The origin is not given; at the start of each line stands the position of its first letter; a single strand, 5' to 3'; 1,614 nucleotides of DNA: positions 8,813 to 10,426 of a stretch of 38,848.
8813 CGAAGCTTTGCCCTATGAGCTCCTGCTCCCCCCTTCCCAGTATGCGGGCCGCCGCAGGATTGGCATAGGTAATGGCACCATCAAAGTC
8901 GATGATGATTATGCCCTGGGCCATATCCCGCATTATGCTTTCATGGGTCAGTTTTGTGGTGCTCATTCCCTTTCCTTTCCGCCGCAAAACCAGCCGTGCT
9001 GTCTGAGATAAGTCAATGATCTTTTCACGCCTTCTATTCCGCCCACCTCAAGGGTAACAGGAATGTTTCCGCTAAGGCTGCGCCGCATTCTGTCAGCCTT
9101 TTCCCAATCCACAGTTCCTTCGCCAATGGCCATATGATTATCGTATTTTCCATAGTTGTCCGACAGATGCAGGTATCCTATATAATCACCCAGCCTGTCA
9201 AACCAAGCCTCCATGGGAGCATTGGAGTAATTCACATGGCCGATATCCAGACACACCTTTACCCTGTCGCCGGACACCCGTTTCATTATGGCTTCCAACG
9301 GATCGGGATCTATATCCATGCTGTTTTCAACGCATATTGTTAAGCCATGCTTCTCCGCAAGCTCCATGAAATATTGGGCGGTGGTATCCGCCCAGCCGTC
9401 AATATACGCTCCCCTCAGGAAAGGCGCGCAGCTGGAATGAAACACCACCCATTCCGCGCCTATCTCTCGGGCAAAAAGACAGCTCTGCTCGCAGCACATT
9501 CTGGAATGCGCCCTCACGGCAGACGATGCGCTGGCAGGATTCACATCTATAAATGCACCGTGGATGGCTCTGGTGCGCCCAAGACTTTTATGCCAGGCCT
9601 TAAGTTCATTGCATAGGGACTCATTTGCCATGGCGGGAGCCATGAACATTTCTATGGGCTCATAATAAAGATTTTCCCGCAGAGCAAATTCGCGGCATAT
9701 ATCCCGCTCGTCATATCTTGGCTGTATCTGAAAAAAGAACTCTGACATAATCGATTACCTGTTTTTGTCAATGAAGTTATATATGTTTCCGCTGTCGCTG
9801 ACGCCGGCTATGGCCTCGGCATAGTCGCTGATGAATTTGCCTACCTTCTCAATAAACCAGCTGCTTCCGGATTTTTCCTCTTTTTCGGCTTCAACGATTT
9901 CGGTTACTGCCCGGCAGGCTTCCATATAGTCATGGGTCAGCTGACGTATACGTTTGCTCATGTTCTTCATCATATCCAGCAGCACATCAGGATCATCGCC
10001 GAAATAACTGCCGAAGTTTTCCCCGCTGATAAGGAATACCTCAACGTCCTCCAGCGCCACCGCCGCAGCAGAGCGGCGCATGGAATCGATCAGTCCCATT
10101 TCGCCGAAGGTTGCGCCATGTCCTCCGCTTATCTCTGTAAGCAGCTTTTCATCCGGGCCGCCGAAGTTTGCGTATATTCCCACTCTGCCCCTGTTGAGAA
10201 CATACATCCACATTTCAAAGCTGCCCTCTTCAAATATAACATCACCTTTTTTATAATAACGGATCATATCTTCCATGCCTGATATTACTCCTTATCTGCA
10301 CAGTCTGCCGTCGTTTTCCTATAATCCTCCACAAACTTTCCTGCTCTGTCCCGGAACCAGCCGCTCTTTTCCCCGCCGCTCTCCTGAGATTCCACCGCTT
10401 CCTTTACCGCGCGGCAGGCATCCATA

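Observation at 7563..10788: Compact four-gene cyclic-nucleotide operon: two effector-less CNB proteins, a TIM-barrel enzyme and a PAS-cyclase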

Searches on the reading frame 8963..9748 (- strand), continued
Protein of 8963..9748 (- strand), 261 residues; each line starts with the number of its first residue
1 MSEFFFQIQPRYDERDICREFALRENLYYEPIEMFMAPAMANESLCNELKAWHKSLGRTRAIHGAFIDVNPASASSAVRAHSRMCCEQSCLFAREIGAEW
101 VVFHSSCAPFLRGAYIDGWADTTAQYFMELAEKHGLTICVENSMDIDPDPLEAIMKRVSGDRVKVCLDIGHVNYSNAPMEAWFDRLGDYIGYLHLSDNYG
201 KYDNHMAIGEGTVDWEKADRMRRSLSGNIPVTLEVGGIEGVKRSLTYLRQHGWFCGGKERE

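Call 84: find_encoding_contigs(protein=P0368, flank=4000, max_places=3)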
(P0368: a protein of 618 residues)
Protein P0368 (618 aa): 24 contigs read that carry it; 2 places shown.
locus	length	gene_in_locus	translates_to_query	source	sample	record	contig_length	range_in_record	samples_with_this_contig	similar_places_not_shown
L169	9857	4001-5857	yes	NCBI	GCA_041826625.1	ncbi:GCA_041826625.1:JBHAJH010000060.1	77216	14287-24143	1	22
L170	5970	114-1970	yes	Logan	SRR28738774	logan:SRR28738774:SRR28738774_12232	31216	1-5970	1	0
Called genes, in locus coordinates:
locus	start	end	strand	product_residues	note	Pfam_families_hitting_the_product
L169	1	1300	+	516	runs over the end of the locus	PF00005:ABC_tran, PF13304:AAA_21 (faint), PF00005:ABC_tran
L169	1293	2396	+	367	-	PF02653:BPD_transp_2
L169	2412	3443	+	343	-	PF02653:BPD_transp_2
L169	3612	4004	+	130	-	PF00027:cNMP_binding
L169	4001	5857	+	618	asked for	PF01261:AP_endonuc_2, PF00211:Guanylate_cyc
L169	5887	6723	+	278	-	PF00119:ATP-synt_A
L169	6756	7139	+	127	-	PF00137:ATP-synt_C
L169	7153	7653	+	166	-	PF00430:ATP-synt_B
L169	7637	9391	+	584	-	PF00213:OSCP (weak), PF02874:ATP-synt_ab_N, PF00006:ATP-synt_ab, PF00306:ATP-synt_ab_C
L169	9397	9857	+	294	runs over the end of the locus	PF00231:ATP-synt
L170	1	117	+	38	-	?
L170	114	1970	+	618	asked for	PF01261:AP_endonuc_2, PF00211:Guanylate_cyc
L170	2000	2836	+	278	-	PF00119:ATP-synt_A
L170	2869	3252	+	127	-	PF00137:ATP-synt_C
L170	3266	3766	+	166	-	PF00430:ATP-synt_B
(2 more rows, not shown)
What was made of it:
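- In L169 a single 130-aa CNB gene overlaps the TIM-cyclase gene by 4 nt (call 84).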

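Call 86: search_protein_families(library=pfam, proteins=[P0427, P0449, P0361, P0363], max_evalue=0.01)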
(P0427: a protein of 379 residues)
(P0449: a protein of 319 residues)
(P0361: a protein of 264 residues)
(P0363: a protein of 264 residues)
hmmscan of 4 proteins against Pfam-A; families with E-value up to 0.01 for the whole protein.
P0427 (379 aa): 1 family
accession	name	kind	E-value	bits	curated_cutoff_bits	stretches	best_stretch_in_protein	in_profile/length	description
PF01261.30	AP_endonuc_2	-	3.4e-27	96.2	31.1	1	25-254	8-248/249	Xylose isomerase-like TIM barrel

P0449 (319 aa): 1 family
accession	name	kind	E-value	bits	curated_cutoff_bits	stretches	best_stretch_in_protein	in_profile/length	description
PF01261.30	AP_endonuc_2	-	4.5e-28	99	31.1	1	55-271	20-241/249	Xylose isomerase-like TIM barrel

P0361 (264 aa): 1 family
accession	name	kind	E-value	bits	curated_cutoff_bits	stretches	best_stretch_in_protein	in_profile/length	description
PF01261.30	AP_endonuc_2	-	3.9e-24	86.1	31.1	1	34-257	7-248/249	Xylose isomerase-like TIM barrel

P0363 (264 aa): 1 family
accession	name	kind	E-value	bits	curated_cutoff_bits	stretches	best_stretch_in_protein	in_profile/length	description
PF01261.30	AP_endonuc_2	-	3e-25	89.8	31.1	1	47-253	32-248/249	Xylose isomerase-like TIM barrel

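Call 87: find_encoding_contigs(protein=P0487, flank=4000, max_places=2)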
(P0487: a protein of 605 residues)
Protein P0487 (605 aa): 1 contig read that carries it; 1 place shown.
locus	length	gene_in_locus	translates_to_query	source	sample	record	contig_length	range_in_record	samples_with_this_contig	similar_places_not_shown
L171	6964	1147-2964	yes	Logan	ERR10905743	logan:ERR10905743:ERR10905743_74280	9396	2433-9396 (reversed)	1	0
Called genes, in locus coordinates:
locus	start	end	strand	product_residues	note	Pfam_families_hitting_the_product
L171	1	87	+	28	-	?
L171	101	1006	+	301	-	PF04204:HTS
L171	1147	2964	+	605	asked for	PF01261:AP_endonuc_2, PF01590:GAF, PF13185:GAF_2 (weak), PF00990:GGDEF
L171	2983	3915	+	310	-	PF08937:ThsB_TIR (weak), PF13676:TIR_2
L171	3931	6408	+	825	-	PF00211:Guanylate_cyc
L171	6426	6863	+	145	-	PF09424:YqeY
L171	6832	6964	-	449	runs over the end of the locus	PF01943:Polysacc_synt, PF01554:MatE (weak)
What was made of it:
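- A distant TIM-GAF-GGDEF relative sits next to a TIR protein and a large cyclase in L171 (call 87).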

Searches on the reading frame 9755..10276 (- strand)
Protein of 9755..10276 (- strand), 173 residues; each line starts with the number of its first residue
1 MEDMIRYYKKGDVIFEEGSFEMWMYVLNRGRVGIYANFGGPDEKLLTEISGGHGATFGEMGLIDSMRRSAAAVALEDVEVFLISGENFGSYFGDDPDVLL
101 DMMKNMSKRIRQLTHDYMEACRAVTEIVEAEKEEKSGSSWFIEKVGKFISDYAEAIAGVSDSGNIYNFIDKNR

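Call 3: search_protein_families(library=pfam, proteins=[window:9755-10276:-], max_evalue=0.01)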
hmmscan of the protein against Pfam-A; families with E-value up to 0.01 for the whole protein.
window:9755-10276:- (173 aa): 1 family
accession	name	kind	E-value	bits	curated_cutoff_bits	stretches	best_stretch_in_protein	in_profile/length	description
PF00027.35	cNMP_binding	-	4.3e-16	59.1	27.5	1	6-91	2-85/89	Cyclic nucleotide-binding domain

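Call 5: search_protein_families(library=ncbifam, proteins=[window:9755-10276:-], max_evalue=0.1)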
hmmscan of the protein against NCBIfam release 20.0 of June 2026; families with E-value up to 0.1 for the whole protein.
window:9755-10276:- (173 aa): 6 families
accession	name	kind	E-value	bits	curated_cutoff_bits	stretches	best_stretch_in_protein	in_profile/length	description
NF008732.0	PRK11753.1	equivalog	3.4e-08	33.2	266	1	6-116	27-135/214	cAMP-activated global transcriptional regulator CRP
NF007707.0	PRK10402.1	subfamily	3.1e-05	23.7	180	1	6-114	34-140/226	transcriptional regulator YeiL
NF058543.1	ActPatMycb56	equivalog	0.0081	15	460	1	9-109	25-121/317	acetyltransferase Pat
NF041163.2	encap_f2b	equivalog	0.015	14.4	400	1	6-124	98-214/450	family 2B encapsulin nanocompartment shell protein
TIGR03697.1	NtcA_cyano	equivalog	0.022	14.5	244.95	1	12-113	2-103/193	global nitrogen regulator NtcA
NF005246.0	PRK06756.1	subfamily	0.029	14.4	130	1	32-107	5-77/148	flavodoxin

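Call 6: search_protein_families(library=padloc, proteins=[window:9755-10276:-], max_evalue=0.1)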
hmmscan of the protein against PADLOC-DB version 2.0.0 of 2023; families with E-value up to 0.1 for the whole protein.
window:9755-10276:- (173 aa): 4 families
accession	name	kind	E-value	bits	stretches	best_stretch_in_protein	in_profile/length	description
PDLC00731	Effector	-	7.9e-08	29.6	1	6-113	43-144/306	TIR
PDLC00732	Effector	-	1.2e-07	29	1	5-113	38-140/301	TIR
PDLC02371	PycTIR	-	3.6e-07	27.8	1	8-114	42-142/288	-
PDLC00730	Effector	-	2e-06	25.2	1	5-113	58-161/299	TIR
